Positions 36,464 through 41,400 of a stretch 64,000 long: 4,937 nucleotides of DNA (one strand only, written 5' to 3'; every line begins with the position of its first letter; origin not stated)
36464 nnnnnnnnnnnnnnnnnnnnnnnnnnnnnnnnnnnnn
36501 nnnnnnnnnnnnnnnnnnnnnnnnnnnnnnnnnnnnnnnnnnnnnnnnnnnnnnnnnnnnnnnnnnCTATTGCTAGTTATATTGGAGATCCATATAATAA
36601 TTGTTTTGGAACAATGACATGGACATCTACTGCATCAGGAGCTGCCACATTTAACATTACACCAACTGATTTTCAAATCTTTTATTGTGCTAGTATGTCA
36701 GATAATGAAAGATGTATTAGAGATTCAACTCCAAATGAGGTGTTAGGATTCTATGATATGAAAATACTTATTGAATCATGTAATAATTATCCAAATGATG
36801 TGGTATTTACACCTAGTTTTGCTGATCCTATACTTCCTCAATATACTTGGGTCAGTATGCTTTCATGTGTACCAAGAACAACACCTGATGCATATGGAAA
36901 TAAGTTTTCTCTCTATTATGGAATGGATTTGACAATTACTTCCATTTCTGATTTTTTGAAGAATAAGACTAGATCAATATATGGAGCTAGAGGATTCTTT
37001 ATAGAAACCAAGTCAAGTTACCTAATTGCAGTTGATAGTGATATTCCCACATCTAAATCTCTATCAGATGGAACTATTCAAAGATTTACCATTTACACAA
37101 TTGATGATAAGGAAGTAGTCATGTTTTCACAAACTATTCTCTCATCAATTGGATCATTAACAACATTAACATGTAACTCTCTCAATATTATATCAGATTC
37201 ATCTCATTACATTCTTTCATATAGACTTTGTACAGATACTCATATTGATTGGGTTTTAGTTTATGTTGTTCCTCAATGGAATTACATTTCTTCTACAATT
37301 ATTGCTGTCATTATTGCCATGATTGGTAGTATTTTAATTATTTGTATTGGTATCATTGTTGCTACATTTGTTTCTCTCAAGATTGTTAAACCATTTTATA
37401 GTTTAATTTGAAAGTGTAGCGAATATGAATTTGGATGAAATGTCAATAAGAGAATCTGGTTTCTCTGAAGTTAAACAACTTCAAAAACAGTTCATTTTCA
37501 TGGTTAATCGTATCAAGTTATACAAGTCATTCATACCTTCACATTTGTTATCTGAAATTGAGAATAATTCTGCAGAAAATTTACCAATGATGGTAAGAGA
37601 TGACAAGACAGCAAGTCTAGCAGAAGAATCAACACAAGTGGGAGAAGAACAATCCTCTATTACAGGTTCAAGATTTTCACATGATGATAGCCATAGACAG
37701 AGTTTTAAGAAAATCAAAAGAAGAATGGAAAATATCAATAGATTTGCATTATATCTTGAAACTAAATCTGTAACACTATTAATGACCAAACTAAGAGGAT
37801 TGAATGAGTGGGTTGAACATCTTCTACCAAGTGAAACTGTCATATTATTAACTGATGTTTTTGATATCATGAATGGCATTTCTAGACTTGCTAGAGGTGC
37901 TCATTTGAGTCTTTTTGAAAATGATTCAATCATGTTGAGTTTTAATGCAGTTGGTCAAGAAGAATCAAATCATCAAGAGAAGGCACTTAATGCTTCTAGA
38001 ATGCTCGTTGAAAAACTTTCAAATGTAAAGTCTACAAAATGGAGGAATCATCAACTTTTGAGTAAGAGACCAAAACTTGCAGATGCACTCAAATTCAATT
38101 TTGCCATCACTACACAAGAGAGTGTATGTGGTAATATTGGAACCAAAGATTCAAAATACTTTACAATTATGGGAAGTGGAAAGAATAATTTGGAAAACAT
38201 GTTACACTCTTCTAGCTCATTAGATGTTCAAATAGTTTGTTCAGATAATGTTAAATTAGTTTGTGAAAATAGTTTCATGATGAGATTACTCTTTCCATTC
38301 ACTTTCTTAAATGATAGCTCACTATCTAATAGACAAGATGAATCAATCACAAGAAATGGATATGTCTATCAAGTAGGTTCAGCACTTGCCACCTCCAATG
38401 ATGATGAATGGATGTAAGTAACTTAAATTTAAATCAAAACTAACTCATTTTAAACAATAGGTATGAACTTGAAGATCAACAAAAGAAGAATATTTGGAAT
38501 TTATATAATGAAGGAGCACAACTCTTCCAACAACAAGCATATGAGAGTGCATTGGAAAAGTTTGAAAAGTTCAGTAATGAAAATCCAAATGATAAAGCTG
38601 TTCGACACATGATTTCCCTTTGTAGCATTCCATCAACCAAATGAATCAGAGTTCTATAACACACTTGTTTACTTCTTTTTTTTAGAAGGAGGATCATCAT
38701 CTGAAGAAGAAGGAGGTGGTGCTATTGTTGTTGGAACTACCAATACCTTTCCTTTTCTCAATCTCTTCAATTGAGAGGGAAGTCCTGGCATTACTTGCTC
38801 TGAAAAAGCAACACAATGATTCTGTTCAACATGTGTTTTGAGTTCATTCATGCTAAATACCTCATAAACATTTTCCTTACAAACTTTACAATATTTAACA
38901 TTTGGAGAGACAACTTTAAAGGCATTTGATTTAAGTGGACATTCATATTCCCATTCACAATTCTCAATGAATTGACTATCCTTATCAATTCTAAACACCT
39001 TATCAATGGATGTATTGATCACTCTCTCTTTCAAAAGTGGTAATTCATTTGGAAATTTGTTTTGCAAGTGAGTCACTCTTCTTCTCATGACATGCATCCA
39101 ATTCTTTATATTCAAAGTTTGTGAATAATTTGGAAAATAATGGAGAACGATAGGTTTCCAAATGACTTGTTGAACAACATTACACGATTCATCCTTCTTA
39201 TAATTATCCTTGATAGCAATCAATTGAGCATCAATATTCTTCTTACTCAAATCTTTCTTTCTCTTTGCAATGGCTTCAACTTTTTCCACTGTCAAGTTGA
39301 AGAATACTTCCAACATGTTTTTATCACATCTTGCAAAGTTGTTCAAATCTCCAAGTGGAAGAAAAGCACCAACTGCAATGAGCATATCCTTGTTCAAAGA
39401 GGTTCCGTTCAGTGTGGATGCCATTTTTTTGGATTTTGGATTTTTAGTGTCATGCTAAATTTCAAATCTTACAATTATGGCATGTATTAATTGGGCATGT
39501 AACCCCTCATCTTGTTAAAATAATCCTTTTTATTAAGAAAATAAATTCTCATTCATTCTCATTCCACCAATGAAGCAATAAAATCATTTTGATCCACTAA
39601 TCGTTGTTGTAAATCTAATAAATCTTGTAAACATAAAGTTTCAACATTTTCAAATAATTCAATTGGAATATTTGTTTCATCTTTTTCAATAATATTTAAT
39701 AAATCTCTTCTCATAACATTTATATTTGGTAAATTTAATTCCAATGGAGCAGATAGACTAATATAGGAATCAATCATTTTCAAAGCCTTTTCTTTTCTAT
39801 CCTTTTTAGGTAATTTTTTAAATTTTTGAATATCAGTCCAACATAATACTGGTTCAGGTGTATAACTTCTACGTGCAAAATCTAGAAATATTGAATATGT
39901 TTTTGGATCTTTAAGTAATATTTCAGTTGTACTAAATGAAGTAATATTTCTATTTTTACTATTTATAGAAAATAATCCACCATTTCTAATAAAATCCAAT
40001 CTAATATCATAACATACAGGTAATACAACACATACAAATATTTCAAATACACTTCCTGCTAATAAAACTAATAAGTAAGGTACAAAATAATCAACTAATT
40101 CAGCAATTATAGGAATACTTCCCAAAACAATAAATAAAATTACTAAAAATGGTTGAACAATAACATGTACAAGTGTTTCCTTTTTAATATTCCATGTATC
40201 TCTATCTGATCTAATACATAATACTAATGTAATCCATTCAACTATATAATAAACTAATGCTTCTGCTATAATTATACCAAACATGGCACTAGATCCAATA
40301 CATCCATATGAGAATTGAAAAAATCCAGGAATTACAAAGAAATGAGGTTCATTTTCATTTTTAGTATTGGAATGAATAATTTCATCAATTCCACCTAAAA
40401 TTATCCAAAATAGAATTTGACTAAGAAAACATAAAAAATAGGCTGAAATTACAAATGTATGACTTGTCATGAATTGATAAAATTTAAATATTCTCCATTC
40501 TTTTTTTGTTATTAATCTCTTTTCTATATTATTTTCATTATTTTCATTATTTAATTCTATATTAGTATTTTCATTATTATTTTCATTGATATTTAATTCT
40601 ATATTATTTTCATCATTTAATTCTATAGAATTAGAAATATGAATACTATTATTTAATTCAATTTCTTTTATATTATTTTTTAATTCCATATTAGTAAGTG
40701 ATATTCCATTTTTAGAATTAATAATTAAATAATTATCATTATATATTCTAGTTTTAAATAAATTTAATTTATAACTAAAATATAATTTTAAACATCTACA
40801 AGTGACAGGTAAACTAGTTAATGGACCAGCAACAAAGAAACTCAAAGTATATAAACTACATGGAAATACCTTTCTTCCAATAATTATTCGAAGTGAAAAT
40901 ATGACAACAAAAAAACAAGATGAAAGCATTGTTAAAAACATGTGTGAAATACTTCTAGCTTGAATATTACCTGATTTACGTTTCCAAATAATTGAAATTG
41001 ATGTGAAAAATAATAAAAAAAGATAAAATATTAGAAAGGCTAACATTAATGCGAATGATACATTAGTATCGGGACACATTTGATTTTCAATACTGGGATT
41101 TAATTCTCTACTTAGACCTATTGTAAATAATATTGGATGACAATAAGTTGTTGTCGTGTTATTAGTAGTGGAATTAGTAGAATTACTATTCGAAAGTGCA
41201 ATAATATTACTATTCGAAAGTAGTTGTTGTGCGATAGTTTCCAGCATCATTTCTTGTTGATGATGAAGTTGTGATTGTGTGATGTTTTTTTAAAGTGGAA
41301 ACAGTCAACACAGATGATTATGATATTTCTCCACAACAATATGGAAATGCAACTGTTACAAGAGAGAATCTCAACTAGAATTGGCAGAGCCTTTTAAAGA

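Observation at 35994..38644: Receptor-like protein whose cytoplasmic domain is a catalytically degenerate nucleotidyl-cyclase homology domain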

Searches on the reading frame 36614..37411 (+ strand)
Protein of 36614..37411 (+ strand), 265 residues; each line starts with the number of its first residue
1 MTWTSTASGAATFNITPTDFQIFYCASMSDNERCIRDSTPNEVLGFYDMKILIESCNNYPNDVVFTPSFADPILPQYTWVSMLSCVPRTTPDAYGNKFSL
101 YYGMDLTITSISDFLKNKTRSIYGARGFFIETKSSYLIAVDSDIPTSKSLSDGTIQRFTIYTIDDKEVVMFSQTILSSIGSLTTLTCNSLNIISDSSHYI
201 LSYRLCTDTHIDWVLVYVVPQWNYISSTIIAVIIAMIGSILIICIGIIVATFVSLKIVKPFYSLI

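Call 40: find_encoding_contigs(protein=window:36614-37411:+, flank=2000, max_places=10)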
Protein window:36614-37411:+ (265 aa): no gene with exactly this product is on record in the collection.

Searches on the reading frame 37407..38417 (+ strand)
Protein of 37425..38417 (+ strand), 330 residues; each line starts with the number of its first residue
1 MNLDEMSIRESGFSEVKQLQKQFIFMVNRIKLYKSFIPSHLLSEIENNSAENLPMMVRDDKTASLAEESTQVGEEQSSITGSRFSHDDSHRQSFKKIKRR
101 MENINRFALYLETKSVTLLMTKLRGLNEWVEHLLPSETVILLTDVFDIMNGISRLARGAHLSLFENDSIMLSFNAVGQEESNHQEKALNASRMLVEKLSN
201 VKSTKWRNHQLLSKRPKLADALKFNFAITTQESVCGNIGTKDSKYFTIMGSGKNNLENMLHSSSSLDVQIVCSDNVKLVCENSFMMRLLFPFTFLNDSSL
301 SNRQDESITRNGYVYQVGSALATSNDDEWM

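Call 11: find_encoding_contigs(protein=window:37425-38417:+, flank=3000, max_places=10)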
Protein window:37425-38417:+ (330 aa): no gene with exactly this product is on record in the collection.

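Call 27: predict_structure(alignment_id=A3)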
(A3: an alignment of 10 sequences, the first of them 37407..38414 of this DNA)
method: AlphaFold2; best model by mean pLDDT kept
length: 336 residues; sequences in the alignment: 10
mean_pLDDT: 72.6   pTM: 0.61
mean pLDDT of the five models: 72.6, 68.4, 68.2, 66.7, 57.2
residues with pLDDT >= 90: 122; 70-90: 88; 50-70: 57; < 50: 69
segments of 3 or more residues with pLDDT < 50: 1-5, 55-109, 328-336
pLDDT, mean of each block of 10 residues (from residue 1): 49 66 75 76 64 45 28 30 30 31 39 67 95 91 91 94 87 92 80 95 93 86 90 93 64 81 94 94 92 92 65 83 67 37
secondary structure, 60 per line:
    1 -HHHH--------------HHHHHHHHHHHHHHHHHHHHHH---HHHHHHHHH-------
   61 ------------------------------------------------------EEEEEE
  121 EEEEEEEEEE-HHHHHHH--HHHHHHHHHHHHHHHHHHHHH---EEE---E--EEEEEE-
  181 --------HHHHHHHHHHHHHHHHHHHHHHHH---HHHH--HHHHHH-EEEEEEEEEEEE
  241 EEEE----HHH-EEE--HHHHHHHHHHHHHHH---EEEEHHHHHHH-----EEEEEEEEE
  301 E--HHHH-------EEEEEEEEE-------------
elements in order: H2-5 H20-41 H45-53 E115-130 H132-138 H141-161 E165-167 E174-179 H189-212 H216-219 H222-227 E229-244 E253-255 H258-272 E276-279 H280-286 E292-301 H304-307 E315-323

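Call 29: fold_search(model_id=the predicted structure, library=pdb)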
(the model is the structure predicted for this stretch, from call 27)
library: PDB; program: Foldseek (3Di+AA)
matches with E <= 10: 988; with E <= 0.001: 173
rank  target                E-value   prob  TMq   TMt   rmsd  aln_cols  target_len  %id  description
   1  9f1w                  1.0e-10  1.00  0.48  0.47   4.2       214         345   15  SFX room temperature structure of Oscillatoria acuminata adenylyate cyclase. (released 2025-02-26)
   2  3r5g_A                1.4e-10  1.00  0.49  0.81   4.1       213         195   18  Crystal structure of the adenylyl cyclase CyaB from P. aeruginosa (released 2012-01-11)
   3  4yut_A                1.5e-10  1.00  0.48  0.46   3.8       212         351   16  Crystal structure of photoactivated adenylyl cyclase of a cyanobacteriaOscillatoria acuminata in orthorhombic form (released 2016-06-01)
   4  4yus                  1.6e-10  1.00  0.49  0.47   4.1       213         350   15  Crystal structure of photoactivated adenylyl cyclase of a cyanobacteriaOscillatoria acuminata in hexagonal form (released 2016-06-01)
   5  6fht_A                1.9e-10  1.00  0.42  0.21   5.8       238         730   17  Crystal structure of an artificial phytochrome regulated adenylate/guanylate cyclase in its dark adapted Pr form (released 2018-04-18)
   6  9f1y                  2.3e-10  1.00  0.49  0.47   4.3       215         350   15  Crystal structure of Oscillatoria acuminata adenylyate cyclase at 100K (released 2025-02-26)
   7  8qfi                  2.4e-10  1.00  0.48  0.49   5.2       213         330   16  Room temperature crystal structure of the Photoactivated Adenylate Cyclase OaPAC after blue light excitation at 1.8 us d (released 2023-11-01)
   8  3r5g_B                2.6e-10  1.00  0.47  0.79   3.8       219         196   18  Crystal structure of the adenylyl cyclase CyaB from P. aeruginosa (released 2012-01-11)
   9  5nby                  4.4e-10  1.00  0.48  0.48  12.9       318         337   15  Structure of a bacterial light-regulated adenylyl cylcase (released 2017-04-05)
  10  8qfg                  5.8e-10  1.00  0.49  0.50   4.6       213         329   15  Cryogenic crystal structure of the Photoactivated Adenylate Cyclase OaPAC after 5 seconds of blue light illumination (released 2023-11-01)
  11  9f1z                  5.8e-10  1.00  0.49  0.47   3.4       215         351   15  Crystal structure of adenylyate cyclase variant Y6W (released 2025-02-26)
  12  5mbd_B                6.2e-10  1.00  0.48  0.48  13.2       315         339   13  Structure of a bacterial light-regulated adenylyl cylcase (released 2017-04-05)
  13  2w01_B                7.8e-10  1.00  0.46  0.75   4.7       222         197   18  Crystal structure of the guanylyl cyclase Cya2 (released 2008-09-30)
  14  2w01_D                7.8e-10  1.00  0.46  0.75   5.1       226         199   18  Crystal structure of the guanylyl cyclase Cya2 (released 2008-09-30)
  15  5mbj_A                8.8e-10  1.00  0.47  0.46  13.1       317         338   13  Structure of a bacterial light-regulated adenylyl cyclase (released 2017-04-05)
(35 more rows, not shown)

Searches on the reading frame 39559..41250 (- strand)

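Call 57: search_protein_families(library=pfam, proteins=[window:39559-41250:-], max_evalue=0.001)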
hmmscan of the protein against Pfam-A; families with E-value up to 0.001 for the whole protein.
window:39559-41250:- (563 aa): 1 family
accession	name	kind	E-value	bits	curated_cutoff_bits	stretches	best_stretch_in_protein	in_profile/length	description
PF00615.24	RGS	-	3.1e-08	34.5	23.9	1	444-510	4-71/117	Regulator of G protein signaling domain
